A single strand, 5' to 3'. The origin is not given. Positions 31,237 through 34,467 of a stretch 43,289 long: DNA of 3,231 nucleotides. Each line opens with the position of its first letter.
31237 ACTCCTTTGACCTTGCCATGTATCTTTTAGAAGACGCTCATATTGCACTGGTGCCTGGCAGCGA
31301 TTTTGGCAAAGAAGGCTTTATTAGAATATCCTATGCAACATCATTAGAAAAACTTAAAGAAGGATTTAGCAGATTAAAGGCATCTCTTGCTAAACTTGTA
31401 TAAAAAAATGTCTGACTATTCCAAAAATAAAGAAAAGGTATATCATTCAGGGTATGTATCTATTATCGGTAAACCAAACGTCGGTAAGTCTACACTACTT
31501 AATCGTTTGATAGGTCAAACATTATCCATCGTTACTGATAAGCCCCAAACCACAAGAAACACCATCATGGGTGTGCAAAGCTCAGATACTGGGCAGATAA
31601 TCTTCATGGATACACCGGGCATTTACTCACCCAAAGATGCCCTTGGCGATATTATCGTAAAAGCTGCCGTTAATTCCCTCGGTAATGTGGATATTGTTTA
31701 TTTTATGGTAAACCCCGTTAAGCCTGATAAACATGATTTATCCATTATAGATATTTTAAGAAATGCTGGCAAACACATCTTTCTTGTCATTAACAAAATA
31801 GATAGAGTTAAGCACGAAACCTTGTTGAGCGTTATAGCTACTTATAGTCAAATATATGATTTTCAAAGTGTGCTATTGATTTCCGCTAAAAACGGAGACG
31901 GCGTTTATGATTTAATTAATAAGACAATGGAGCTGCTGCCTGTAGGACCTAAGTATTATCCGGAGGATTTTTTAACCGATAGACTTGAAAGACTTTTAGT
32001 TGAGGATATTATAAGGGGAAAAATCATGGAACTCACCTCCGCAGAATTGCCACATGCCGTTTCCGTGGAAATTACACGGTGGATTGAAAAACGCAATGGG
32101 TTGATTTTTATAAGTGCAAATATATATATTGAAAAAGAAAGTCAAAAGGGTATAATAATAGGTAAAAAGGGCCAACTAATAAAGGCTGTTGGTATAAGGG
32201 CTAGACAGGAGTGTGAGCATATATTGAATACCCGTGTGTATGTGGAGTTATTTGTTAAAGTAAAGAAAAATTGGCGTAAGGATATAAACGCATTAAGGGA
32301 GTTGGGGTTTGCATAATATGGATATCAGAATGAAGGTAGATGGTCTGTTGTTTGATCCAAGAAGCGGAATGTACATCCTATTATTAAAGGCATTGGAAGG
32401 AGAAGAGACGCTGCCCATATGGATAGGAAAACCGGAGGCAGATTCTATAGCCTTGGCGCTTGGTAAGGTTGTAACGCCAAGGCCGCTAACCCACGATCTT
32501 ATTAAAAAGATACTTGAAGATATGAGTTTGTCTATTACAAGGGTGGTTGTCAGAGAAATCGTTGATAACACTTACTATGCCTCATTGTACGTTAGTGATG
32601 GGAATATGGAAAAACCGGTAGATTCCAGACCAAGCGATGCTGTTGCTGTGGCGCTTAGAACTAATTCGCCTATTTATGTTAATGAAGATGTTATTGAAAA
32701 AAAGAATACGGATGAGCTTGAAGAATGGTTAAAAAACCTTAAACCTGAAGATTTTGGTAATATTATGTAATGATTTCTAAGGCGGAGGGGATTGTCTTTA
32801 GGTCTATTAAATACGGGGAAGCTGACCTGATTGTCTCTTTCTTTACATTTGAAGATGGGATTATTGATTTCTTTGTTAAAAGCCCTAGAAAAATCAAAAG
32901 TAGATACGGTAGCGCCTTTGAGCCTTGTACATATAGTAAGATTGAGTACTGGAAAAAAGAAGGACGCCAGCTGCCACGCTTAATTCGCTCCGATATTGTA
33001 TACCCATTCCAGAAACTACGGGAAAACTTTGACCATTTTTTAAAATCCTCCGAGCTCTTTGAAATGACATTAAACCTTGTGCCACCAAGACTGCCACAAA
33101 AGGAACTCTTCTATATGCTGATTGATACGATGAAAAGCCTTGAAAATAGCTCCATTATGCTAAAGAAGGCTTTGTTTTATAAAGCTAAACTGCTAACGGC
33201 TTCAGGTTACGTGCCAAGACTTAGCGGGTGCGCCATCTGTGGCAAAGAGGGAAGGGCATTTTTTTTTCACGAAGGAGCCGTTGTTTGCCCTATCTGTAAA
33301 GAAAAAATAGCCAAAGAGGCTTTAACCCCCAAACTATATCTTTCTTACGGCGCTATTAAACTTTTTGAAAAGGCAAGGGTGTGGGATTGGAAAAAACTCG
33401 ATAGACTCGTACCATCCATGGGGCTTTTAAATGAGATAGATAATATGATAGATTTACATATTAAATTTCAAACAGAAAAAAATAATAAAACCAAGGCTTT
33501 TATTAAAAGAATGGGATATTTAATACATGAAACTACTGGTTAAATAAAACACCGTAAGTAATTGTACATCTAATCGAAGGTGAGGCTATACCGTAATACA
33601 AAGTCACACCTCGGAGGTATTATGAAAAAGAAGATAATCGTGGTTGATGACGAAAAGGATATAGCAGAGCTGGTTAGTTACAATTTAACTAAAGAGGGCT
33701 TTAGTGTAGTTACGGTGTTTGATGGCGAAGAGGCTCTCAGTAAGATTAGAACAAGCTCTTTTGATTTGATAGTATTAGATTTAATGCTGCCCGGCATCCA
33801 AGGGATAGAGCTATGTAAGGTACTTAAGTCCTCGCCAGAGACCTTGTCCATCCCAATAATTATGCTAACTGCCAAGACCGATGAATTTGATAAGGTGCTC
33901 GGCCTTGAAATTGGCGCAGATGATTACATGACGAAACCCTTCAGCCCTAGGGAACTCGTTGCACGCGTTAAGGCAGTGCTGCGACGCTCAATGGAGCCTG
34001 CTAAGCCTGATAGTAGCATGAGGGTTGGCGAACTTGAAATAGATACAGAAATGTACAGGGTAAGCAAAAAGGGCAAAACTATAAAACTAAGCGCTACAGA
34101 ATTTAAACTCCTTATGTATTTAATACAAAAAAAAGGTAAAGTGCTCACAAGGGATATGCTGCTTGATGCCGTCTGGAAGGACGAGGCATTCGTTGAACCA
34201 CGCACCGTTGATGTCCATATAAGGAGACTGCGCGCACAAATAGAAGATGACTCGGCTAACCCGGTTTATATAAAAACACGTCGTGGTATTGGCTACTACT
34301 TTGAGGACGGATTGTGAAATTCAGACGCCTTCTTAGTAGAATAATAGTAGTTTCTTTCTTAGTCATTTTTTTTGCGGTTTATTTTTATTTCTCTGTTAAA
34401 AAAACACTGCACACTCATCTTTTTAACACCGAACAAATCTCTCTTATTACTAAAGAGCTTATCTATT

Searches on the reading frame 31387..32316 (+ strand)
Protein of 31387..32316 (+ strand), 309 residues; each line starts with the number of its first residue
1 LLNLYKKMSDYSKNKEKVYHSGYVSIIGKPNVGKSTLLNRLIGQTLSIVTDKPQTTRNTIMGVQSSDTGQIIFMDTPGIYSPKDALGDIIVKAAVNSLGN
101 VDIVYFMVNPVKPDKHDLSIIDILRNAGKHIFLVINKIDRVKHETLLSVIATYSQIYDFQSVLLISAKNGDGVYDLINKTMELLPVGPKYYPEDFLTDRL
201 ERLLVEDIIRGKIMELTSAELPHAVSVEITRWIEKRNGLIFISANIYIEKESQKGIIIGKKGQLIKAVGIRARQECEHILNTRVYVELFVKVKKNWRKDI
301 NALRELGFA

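Call 7: search_protein_families(library=pfam, proteins=[window:31387-32316:+], max_evalue=0.01)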
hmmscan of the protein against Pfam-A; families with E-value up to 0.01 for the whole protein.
window:31387-32316:+ (309 aa): 12 families
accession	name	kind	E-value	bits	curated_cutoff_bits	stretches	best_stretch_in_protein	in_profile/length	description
PF01926.29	MMR_HSR1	-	1.8e-25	89.7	21.9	1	24-137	2-113/113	50S ribosome-binding GTPase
PF07650.23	KH_2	-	1.3e-18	67.1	22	1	220-297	1-78/78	KH domain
PF02421.24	FeoB_N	-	1.5e-13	51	27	1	24-179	3-155/156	Ferrous iron transport protein B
PF00009.33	GTP_EFTU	-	3.1e-09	37.1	26.5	1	118-185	111-187/188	Elongation factor Tu GTP binding domain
PF03193.22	RsgA_GTPase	-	2.6e-08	34.3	30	1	18-81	103-170/174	RsgA GTPase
PF00350.29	Dynamin_N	-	1.3e-05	25.7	27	1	24-75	1-57/168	Dynamin family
PF20720.3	nSTAND3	-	0.00089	19.4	27.2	1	8-75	4-72/155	Novel STAND NTPase 3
PF10662.15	PduV-EutP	-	0.0015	18.8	21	1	24-178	4-139/143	Ethanolamine utilisation - propanediol utilisation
PF04548.22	AIG1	-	0.003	17.3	27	1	26-87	5-67/212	AIG1 family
PF13083.13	KH_KhpA-B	-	0.0033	17.8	32.1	0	243-267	30-53/73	KhpA/KhpB, KH domain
PF13401.12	AAA_22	-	0.0034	18.1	27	1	21-149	5-104/130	AAA domain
PF09547.16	SpoIVA_ATPase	-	0.0051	16.6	26.6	0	11-110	7-105/237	Stage IV sporulation protein A, ATPase domain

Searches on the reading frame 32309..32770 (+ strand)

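Call 7: search_protein_families(library=pfam, proteins=[window:32309-32770:+], max_evalue=0.01)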
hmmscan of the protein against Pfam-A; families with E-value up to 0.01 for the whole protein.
window:32309-32770:+ (153 aa): 1 family
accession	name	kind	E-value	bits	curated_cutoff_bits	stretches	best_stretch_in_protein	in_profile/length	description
PF02577.19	BFN_dom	-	2e-38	131.1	27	1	24-134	1-109/112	Bifunctional nuclease domain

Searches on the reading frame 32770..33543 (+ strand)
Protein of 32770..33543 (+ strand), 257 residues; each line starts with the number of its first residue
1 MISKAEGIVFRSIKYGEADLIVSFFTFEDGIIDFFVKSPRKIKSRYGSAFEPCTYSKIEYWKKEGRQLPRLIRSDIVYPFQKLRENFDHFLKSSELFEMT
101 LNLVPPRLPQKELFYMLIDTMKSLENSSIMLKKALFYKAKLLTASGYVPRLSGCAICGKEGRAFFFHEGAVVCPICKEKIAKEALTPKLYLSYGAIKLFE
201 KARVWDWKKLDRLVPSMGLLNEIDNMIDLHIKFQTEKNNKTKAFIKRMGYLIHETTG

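Call 7: search_protein_families(library=pfam, proteins=[window:32770-33543:+], max_evalue=0.01)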
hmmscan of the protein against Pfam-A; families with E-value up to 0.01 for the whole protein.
window:32770-33543:+ (257 aa): 6 families
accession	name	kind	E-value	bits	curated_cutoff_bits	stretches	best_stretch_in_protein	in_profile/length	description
PF11967.14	RecO_N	-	4.5e-19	68.7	27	1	1-80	1-80/80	Recombination protein O N terminal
PF02565.21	RecO_C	-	2.1e-14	54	22.1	1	96-242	13-156/157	Recombination protein O C terminal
PF24458.1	DUF7573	-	0.0045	17.4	30.2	1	152-178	12-38/39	Domain of unknown function (DUF7573)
PF10080.14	FtrD-like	-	0.005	17.4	26.3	0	150-186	33-67/101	Membrane iron-sulfur containing protein FtrD-like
PF10591.15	SPARC_Ca_bdg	-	0.0052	17.5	22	0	59-105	39-85/113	Secreted protein acidic and rich in cysteine Ca binding region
PF14471.11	DUF4428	-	0.0084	16.4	27.8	0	154-182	2-31/51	Domain of unknown function (DUF4428)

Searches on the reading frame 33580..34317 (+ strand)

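Call 7: search_protein_families(library=pfam, proteins=[window:33580-34317:+], max_evalue=0.01)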
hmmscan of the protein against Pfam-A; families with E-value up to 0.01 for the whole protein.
window:33580-34317:+ (245 aa): 2 families
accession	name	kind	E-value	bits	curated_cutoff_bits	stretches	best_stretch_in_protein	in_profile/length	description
PF00072.30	Response_reg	-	2.4e-30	105.4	30.2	1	19-131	1-111/111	Response regulator receiver domain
PF00486.34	Trans_reg_C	-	2.2e-28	98.5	26.2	1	165-241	1-77/77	Transcriptional regulatory protein, C terminal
